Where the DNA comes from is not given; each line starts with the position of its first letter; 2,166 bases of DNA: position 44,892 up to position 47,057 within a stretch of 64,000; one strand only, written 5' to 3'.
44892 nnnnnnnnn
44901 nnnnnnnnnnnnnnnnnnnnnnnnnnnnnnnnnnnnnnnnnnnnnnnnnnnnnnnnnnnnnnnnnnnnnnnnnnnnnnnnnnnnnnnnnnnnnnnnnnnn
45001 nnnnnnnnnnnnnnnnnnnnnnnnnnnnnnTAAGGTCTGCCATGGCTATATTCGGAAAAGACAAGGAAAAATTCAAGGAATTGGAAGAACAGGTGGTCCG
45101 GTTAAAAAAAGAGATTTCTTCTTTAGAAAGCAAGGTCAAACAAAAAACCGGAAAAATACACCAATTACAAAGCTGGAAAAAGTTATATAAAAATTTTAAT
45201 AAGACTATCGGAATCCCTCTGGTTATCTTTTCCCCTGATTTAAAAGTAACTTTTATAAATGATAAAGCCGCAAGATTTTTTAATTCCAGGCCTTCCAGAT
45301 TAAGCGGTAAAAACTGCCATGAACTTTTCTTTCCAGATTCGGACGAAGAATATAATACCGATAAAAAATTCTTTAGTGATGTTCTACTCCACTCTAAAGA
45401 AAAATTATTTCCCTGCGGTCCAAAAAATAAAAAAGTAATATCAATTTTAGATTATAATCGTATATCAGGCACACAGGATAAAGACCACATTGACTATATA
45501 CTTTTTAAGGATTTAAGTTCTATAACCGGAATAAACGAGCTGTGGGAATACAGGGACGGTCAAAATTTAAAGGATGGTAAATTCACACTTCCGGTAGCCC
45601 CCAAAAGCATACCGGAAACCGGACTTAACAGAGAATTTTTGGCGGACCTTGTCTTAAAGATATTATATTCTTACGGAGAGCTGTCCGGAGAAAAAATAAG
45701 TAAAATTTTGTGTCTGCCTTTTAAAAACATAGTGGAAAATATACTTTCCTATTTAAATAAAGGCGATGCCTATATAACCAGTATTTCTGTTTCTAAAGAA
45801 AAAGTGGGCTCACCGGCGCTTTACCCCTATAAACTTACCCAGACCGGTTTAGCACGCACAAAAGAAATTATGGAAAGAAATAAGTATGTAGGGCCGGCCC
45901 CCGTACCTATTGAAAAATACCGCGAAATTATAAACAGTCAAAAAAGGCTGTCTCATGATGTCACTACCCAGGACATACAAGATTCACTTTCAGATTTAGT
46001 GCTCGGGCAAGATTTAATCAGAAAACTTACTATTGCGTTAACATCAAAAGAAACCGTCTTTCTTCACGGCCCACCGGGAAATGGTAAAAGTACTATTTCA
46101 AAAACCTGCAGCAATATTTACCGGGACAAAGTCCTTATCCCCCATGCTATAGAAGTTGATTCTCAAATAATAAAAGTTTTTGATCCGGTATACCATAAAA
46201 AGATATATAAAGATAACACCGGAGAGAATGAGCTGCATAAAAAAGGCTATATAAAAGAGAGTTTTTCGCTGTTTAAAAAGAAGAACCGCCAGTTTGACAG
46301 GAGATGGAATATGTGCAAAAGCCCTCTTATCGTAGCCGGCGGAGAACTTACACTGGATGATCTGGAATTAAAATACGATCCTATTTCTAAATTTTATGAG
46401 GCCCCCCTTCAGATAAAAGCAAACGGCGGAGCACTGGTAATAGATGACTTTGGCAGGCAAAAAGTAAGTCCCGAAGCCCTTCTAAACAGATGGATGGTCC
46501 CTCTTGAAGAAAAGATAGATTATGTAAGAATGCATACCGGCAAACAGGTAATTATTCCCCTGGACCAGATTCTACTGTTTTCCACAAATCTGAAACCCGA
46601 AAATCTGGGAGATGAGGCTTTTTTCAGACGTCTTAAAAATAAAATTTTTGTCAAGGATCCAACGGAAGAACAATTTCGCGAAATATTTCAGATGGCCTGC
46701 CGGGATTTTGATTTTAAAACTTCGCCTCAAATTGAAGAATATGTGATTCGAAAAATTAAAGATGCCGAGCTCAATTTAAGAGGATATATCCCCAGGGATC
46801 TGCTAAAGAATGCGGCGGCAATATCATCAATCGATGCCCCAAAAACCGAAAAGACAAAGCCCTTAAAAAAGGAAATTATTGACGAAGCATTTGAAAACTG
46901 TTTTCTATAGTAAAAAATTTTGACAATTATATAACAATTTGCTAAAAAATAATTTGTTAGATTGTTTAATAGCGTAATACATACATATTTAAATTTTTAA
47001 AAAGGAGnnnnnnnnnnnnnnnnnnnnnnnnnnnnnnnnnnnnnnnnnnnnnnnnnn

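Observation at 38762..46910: Tightly coupled trio: giant SBBP/cadherin-repeat adhesin with T9SS-type CTD, PorP/SprF-like outer-membrane partner, and AAA+ ATPase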

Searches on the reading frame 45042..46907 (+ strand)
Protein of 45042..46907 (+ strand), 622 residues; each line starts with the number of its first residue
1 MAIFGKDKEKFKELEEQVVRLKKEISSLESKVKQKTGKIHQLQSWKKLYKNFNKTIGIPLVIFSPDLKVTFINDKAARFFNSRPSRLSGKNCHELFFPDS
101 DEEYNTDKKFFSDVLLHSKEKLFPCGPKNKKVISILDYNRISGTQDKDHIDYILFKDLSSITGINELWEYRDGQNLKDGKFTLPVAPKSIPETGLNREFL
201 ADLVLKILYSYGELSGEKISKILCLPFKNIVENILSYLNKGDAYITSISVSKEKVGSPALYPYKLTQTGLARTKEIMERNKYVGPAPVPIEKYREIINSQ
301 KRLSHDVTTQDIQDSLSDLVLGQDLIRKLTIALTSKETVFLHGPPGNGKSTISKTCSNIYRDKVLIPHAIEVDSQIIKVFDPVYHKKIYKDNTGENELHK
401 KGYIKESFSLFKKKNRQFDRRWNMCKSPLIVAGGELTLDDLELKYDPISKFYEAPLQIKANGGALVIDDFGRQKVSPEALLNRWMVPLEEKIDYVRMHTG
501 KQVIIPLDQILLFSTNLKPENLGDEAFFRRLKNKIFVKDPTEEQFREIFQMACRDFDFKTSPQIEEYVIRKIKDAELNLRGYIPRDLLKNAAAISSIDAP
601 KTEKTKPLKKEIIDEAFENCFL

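Call 6: search_protein_families(library=pfam, proteins=[window:45042-46907:+], max_evalue=0.1)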
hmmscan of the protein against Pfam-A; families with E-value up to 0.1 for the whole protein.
window:45042-46907:+ (622 aa): 15 families
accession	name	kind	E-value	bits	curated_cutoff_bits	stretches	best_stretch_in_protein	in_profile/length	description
PF20030.5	bpMoxR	-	2.6e-06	27.1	27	1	316-358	10-53/205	MoxR domain in the MoxR-vWA-beta-propeller ternary systems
PF20720.3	nSTAND3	-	2.3e-05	24.6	27.2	1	330-406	11-87/155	Novel STAND NTPase 3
PF00989.32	PAS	-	0.00059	20.3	22.6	1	55-109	9-60/113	PAS fold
PF13426.13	PAS_9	-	0.00085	20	27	1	64-102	7-46/103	PAS domain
PF08448.16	PAS_4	-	0.0014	19.3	23.1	1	58-102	6-50/110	PAS fold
PF03285.20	Paralemmin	-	0.0031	17.5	27.3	1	6-42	58-94/333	Paralemmin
PF01078.27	Mg_chelatase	-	0.012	15.4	20.3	1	321-360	6-46/207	Magnesium chelatase, subunit ChlI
PF00005.33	ABC_tran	-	0.014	16.4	25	1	328-362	3-37/137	ABC transporter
PF13191.12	AAA_16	-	0.014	16.3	32.6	1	335-388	23-82/167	AAA ATPase domain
PF13851.11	GAS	-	0.055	13.3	32.3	0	5-56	81-133/200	Growth-arrest specific micro-tubule binding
PF00910.28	RNA_helicase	-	0.059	14.3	21.5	0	339-360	1-23/105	RNA helicase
PF25201.1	nSTAND6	-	0.073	13.5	27.7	0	324-358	6-40/148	Novel STAND NTPase 6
PF13188.13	PAS_8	-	0.095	13.1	21.8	0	57-111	11-61/65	PAS domain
PF01519.22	DUF16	-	0.098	13.6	40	0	8-48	33-73/104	Protein of unknown function DUF16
PF24883.2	NPHP3_N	-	0.098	13.3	24.8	0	335-357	21-43/164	Nephrocystin 3, N-terminal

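Call 7: search_protein_families(library=ncbifam, proteins=[window:45042-46907:+], max_evalue=0.1)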
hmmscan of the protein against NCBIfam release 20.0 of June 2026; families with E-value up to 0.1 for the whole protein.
window:45042-46907:+ (622 aa): 23 families
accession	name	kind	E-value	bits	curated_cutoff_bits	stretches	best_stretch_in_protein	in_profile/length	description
NF042959.1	IteA_antiphage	equivalog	0.0001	21.6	510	0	506-560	223-275/367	anti-phage ATPase IteA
TIGR03796.1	NHLM_micro_ABC1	equivalog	0.00021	19.6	853.3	1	292-362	463-531/710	NHLP family bacteriocin export ABC transporter peptidase/permease/ATPase subunit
NF008457.0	PRK11331.1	equivalog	0.0018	17.1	637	1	260-356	112-214/459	5-methylcytosine-specific restriction enzyme subunit McrB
NF041006.2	cell_div_CdvC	equivalog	0.002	17.1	650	1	517-557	251-290/370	cell division protein CdvC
TIGR00958.1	3a01208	subfamily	0.0032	15.8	874.6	1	325-384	496-552/711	antigen peptide transporter 2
TIGR00368.1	TIGR00368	hypoth_equivalog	0.0038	15.9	362.4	1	299-385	174-258/499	YifB family Mg chelatase-like AAA ATPase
NF007601.2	PRK10247.1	equivalog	0.0065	16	292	1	322-359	13-50/204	iron efflux ABC transporter ATP-binding subunit FetA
TIGR03689.1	pup_AAA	equivalog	0.0078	15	504.75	1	310-364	192-244/512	proteasome ATPase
TIGR03922.1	T7SS_EccA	equivalog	0.0085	14.7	466.65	1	328-365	305-341/557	type VII secretion AAA-ATPase EccA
NF010335.0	PRK13764.1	equivalog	0.013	14.1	340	1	315-366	245-293/613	ATPase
TIGR00764.1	lon_rel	equivalog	0.018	13.7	516.6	1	309-365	7-66/608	ATP-dependent protease LonB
NF010425.0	PRK13851.1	equivalog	0.019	13.8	461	1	316-366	143-193/344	type IV secretion system protein VirB11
NF003069.1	PRK03992.1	subfamily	0.029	13.5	500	0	331-358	160-187/379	proteasome-activating nucleotidase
TIGR04523.1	Mplasa_alph_rch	subfamily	0.031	12.2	270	1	4-44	63-103/745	helix-rich protein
NF010054.0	PRK13531.1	equivalog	0.032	13.3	681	1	323-385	26-88/498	ATPase RavA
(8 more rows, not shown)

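Call 11: find_homologous_proteins(query=window:45042-46907:+)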
Query window:45042-46907:+ (622 aa): 1287 proteins with E <= 0.001 among 8000 candidates; the best 120 are listed.
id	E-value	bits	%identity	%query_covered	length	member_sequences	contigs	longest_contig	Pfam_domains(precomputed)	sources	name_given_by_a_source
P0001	0.0e+0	1399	100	100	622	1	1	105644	PF20030.6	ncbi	ncbi:MAG: hypothetical protein ACQEQC_00325 [Elusimicrobiota bacterium]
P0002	0.0e+0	1053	75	100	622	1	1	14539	PF13426.14,PF20030.6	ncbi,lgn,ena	-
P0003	9.2e-164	565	45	100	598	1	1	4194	-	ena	-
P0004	1.4e-159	551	44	100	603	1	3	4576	-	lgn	-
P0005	2.9e-149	517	41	100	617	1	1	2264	PF13426.14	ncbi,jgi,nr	ncbi:MAG: AAA family ATPase [Elusimicrobia bacterium]|jgi:predicted ATPase with chaperone activity|n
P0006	5.1e-102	361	41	71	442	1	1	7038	-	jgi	-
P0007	4.6e-100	354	42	71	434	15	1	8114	-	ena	-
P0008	1.1e-99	353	42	71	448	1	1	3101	-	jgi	-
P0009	5.2e-99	351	41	71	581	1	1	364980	-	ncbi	-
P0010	7.4e-99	350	41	71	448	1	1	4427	-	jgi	jgi:predicted ATPase with chaperone activity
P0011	2.3e-98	349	40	72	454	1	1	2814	PF00004.36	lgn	-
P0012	4.0e-98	348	41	70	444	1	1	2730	PF00004.36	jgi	jgi:predicted ATPase with chaperone activity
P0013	6.1e-98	347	39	71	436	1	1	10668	PF13191.13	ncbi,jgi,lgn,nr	ncbi:MAG: ATP-binding protein [Chloroflexaceae bacterium]|jgi:predicted ATPase with chaperone activi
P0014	6.8e-98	347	42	71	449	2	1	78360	-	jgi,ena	-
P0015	1.4e-97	346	40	71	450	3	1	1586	-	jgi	jgi:predicted ATPase with chaperone activity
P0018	1.8e-96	342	40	71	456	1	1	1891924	PF00004.36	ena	-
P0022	5.7e-96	341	40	73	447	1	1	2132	PF00004.36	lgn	-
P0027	2.1e-95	339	41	70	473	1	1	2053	PF00004.36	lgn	-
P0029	5.7e-95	337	40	70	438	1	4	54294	PF00004.36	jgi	jgi:predicted ATPase with chaperone activity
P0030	7.1e-95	337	41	71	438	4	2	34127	PF00004.36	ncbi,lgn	ncbi:MAG: AAA family ATPase [Myxococcales bacterium]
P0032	8.9e-95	337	40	70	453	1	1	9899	PF00004.36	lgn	-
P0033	9.2e-95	337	40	71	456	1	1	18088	PF00004.36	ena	-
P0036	1.3e-94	336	40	70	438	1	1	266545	PF00004.36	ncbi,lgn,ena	-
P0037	1.4e-94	336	40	70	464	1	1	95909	PF00004.36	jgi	jgi:predicted ATPase with chaperone activity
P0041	2.8e-94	335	39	70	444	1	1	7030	PF00004.36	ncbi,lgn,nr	ncbi:MAG: AAA family ATPase [Myxococcaceae bacterium]|nr:AAA family ATPase [Myxococcaceae bacterium]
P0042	3.1e-94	335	40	71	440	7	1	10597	PF00004.36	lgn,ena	-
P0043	3.3e-94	335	41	70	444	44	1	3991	PF00004.36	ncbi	-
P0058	1.3e-93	333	41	70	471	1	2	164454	PF00004.36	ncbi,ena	-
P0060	1.8e-93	332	40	70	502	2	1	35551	PF00004.36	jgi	jgi:predicted ATPase with chaperone activity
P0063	2.1e-93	332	40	71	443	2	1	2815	PF00004.36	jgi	jgi:predicted ATPase with chaperone activity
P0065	2.2e-93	332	40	70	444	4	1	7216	PF00004.36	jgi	jgi:predicted ATPase with chaperone activity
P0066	2.7e-93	332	40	70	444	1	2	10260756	-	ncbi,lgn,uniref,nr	ncbi:AAA family ATPase [Stigmatella aurantiaca]|uniref:Conserved uncharacterized protein n=2 Tax=Sti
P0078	5.3e-93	331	40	71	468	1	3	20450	PF00004.36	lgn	-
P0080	6.1e-93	331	40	71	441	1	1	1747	PF00004.36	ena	-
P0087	1.0e-92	330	40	71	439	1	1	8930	PF00004.36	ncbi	-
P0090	1.1e-92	330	39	71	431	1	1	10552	PF00004.36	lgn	-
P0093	2.1e-92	329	39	71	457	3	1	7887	PF00004.36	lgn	-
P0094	2.1e-92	329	40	71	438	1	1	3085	PF00004.36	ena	-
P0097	2.7e-92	329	39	71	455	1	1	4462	PF00004.36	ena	-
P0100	4.7e-92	328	40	71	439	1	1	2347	PF00004.36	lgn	-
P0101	5.0e-92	328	40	71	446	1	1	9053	PF00004.36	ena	-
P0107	7.5e-92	327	38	72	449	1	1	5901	PF00004.36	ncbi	-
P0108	8.0e-92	327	39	70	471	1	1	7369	PF00004.36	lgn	-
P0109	8.9e-92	327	40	70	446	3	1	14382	PF00004.36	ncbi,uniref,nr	ncbi:AAA family ATPase [Corallococcus llansteffanensis]|uniref:AAA family ATPase n=1 Tax=Corallococc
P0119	1.5e-91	326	40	70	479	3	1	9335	PF00004.36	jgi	jgi:predicted ATPase with chaperone activity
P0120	1.6e-91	326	39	71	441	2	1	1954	PF00004.36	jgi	jgi:predicted ATPase with chaperone activity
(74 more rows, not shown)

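Call 13: find_encoding_contigs(protein=P0002, flank=10000, max_places=3)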
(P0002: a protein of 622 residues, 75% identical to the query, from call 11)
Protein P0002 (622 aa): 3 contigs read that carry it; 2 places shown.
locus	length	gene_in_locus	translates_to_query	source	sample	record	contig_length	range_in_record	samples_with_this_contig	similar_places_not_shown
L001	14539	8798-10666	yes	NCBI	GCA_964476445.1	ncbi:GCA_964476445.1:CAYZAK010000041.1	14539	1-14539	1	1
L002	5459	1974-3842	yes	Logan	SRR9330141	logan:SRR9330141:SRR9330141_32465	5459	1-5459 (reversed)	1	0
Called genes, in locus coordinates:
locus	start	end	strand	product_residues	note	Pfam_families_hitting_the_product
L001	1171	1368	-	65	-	-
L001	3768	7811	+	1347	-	PF12733:Cadherin-like, PF19755:DUF6242 (faint), PF12733:Cadherin-like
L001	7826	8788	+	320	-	-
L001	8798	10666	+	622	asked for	PF13426:PAS_9 (faint), PF20030:bpMoxR (faint)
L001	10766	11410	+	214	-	PF01865:PhoU_div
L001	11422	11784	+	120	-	PF02643:DUF192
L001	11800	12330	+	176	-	PF01478:Peptidase_A24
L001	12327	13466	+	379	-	PF17203:sCache_3_2 (weak), PF13426:PAS_9 (weak)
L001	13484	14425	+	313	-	PF08308:PEGA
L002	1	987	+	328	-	?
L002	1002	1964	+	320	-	-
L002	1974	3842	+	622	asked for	PF13426:PAS_9 (faint), PF20030:bpMoxR (faint)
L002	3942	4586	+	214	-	PF01865:PhoU_div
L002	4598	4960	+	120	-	PF02643:DUF192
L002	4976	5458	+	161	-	?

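Call 14: find_encoding_contigs(protein=P0003, flank=10000, max_places=3)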
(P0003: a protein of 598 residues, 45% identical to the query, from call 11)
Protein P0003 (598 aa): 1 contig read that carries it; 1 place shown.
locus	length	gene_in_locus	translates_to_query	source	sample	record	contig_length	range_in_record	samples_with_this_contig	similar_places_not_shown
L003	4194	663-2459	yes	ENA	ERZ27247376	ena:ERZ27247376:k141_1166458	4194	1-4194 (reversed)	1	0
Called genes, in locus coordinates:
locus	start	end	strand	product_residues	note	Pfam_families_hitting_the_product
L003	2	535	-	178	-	?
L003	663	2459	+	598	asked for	-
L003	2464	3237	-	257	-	PF01435:Peptidase_M48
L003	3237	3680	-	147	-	PF01906:YbjQ_1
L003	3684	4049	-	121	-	PF01906:YbjQ_1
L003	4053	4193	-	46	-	?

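Call 15: find_encoding_contigs(protein=P0004, flank=10000, max_places=3)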
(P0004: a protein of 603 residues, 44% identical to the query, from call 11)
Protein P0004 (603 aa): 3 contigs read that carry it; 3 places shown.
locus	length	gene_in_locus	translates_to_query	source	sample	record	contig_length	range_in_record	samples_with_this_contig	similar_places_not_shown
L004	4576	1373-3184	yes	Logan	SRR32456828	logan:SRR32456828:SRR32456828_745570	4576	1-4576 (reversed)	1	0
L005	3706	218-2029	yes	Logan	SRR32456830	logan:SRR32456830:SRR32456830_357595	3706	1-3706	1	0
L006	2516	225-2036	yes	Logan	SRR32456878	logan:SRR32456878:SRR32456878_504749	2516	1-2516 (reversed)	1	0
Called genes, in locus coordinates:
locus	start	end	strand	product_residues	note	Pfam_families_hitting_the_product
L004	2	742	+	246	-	?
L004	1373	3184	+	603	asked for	-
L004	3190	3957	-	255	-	PF10463:Peptidase_U49 (faint), PF01435:Peptidase_M48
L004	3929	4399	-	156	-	PF01906:YbjQ_1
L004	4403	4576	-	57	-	?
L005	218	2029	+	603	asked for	-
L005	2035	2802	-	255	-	PF10463:Peptidase_U49 (faint), PF01435:Peptidase_M48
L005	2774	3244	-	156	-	PF01906:YbjQ_1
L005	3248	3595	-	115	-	PF01906:YbjQ_1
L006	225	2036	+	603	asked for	-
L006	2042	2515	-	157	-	?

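Call 17: find_encoding_contigs(protein=P0009, flank=8000, max_places=2)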
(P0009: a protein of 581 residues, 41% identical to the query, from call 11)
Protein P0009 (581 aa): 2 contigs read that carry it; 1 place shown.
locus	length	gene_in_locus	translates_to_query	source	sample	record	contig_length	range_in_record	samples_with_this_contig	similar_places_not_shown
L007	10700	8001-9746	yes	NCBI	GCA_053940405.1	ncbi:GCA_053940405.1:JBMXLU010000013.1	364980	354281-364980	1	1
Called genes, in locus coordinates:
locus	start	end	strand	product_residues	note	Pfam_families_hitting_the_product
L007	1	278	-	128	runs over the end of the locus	PF17209:Hfq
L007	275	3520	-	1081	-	PF12895:ANAPC3 (weak), PF13414:TPR_11 (weak), PF13428:TPR_14 (weak), PF13432:TPR_16 (weak), PF14559:TPR_19 (weak), PF00515:TPR_1 (weak), PF13432:TPR_16, PF14559:TPR_19, +16 more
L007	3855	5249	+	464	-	-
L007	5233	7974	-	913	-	-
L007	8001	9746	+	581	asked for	-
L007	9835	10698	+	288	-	?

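Call 18: find_encoding_contigs(protein=P0066, flank=8000, max_places=2)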
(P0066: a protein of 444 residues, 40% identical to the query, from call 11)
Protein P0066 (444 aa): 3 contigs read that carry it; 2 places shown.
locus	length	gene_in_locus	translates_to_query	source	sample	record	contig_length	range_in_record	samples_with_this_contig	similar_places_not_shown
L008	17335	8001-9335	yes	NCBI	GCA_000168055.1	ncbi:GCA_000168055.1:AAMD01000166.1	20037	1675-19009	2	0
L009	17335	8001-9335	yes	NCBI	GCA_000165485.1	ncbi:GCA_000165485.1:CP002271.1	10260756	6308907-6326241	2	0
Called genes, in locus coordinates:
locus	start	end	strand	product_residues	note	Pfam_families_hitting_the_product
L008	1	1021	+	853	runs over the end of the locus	-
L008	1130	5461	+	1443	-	-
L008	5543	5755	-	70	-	-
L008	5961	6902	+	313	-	PF12774:AAA_6 (faint), PF13191:AAA_16, PF00004:AAA, PF07724:AAA_2 (faint), PF07726:AAA_3 (faint), PF07728:AAA_5, PF13401:AAA_22 (faint)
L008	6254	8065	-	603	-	-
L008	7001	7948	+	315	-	PF01063:Aminotran_4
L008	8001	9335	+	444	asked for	-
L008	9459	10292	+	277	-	PF02661:Fic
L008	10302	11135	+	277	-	PF01261:AP_endonuc_2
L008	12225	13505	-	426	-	-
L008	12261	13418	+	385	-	PF00266:Aminotran_5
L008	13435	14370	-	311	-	PF00069:Pkinase, PF07714:PK_Tyr_Ser-Thr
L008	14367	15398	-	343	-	PF13424:TPR_12 (faint), PF00515:TPR_1 (faint), PF07719:TPR_2 (faint), PF12895:ANAPC3 (faint), PF13174:TPR_6 (faint), PF13181:TPR_8 (faint), PF13432:TPR_16 (weak), PF13414:TPR_11, +2 more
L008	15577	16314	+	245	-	PF01812:5-FTHF_cyc-lig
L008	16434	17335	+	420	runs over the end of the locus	PF00579:tRNA-synt_1b, PF22421:SYY_C-terminal (faint), PF01479:S4 (weak)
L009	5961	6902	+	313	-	PF12774:AAA_6 (faint), PF13191:AAA_16, PF00004:AAA, PF07724:AAA_2 (faint), PF07726:AAA_3 (faint), PF07728:AAA_5, PF13401:AAA_22 (faint)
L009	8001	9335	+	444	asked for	-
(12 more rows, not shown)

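Call 58: search_solved_structures(query=window:45042-46907:+, max_evalue=1, show_alignments=2)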
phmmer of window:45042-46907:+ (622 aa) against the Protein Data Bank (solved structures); distinct sequences matched with E-value up to 1: 23.
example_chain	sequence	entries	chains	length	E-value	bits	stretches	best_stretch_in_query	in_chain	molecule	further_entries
6ut6_A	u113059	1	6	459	0.0011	21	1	258-357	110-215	5-methylcytosine-specific restriction enzyme B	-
7vsr_A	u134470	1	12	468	0.0011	20.9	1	258-357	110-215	5-methylcytosine-specific restriction enzyme B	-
6hz4_A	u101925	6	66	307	0.048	15.5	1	312-357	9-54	5-methylcytosine-specific restriction enzyme B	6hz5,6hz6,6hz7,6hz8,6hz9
3b9p_A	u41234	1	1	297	0.056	15.3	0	305-356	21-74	CG5977-PA, isoform A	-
3vfd_A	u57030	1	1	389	0.058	15.2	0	304-356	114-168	Spastin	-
5z6q_A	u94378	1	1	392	0.06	15.2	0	304-356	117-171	Spastin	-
5z6r_A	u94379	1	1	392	0.06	15.2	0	304-356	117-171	Spastin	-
6p12_B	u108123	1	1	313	0.064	15.1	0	305-356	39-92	Drosophila melanogaster Spastin AAA domain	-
6nyv_B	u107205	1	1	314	0.065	15.1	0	305-356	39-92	Spastin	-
6p11_B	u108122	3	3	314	0.066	15.1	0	305-356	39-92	Drosophila melanogaster Spastin AAA domain | Spastin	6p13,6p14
4lgm_A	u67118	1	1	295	0.11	14.3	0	516-567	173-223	Vps4 AAA ATPase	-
6pek_A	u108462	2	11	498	0.11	14.3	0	304-356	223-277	Spastin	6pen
9uiq_C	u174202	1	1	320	0.14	14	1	315-374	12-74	Replication factor C subunit 5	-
7z6h_G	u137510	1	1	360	0.15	13.9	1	314-374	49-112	Replication factor C subunit 5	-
6vvo_C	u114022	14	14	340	0.15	13.9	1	315-374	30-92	Replication factor C subunit 5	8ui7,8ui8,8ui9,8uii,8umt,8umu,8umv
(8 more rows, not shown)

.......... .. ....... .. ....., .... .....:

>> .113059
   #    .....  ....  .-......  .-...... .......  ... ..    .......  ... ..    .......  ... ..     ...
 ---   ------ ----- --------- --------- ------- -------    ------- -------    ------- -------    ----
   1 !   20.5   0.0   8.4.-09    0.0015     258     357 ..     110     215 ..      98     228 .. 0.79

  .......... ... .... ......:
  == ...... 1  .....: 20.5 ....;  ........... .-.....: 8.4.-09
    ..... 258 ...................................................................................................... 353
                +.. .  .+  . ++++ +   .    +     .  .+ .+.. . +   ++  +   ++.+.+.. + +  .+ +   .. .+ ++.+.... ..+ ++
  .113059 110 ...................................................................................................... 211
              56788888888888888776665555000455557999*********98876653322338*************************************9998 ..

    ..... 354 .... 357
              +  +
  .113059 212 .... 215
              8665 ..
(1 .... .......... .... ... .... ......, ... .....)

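Call 60: search_solved_structures(query=A5, max_evalue=1)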
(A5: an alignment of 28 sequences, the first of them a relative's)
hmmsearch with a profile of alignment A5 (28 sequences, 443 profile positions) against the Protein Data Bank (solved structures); distinct sequences matched with E-value up to 1: 348 (the best 60 are shown).
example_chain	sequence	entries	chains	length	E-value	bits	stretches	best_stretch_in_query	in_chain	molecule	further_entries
9cru_A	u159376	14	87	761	1e-07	34.1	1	148-197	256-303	Vesicular-fusion protein SEC18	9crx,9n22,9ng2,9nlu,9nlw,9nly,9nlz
5vc7_A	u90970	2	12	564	1.5e-07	33.5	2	145-193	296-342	VCP-like ATPase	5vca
6i27_A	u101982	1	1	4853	1.7e-07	33.4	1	140-201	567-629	Midasin,Midasin,Midasin,Midasin,Midasin,Midasin,Midasin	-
6i26_A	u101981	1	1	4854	1.7e-07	33.4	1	140-201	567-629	Midasin,Midasin,Midasin,Midasin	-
5jcs_s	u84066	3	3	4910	1.7e-07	33.4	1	140-201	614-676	Midasin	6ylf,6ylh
6hyp_A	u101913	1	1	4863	1.7e-07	33.4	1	140-201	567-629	Midasin,Midasin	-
3b9p_A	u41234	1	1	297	3.2e-07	32.5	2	141-193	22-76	CG5977-PA, isoform A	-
6p12_B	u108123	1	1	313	3.5e-07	32.4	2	140-193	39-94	Drosophila melanogaster Spastin AAA domain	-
6nyv_B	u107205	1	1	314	3.5e-07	32.4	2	140-193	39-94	Spastin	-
6p11_B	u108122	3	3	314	3.6e-07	32.3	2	140-193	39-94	Drosophila melanogaster Spastin AAA domain | Spastin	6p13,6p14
5g4g_A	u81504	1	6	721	4.4e-07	32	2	145-193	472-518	VCP-LIKE ATPASE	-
5g4f_A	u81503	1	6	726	4.6e-07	32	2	145-193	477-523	VCP-LIKE ATPASE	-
4lgm_A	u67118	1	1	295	5.9e-07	31.6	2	340-383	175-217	Vps4 AAA ATPase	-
9m4n_A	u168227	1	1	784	9.6e-07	30.9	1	168-193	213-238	Cell division control protein 48 homolog A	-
9m3v_A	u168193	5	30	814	1.1e-06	30.7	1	168-193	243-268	Cell division control protein 48 homolog A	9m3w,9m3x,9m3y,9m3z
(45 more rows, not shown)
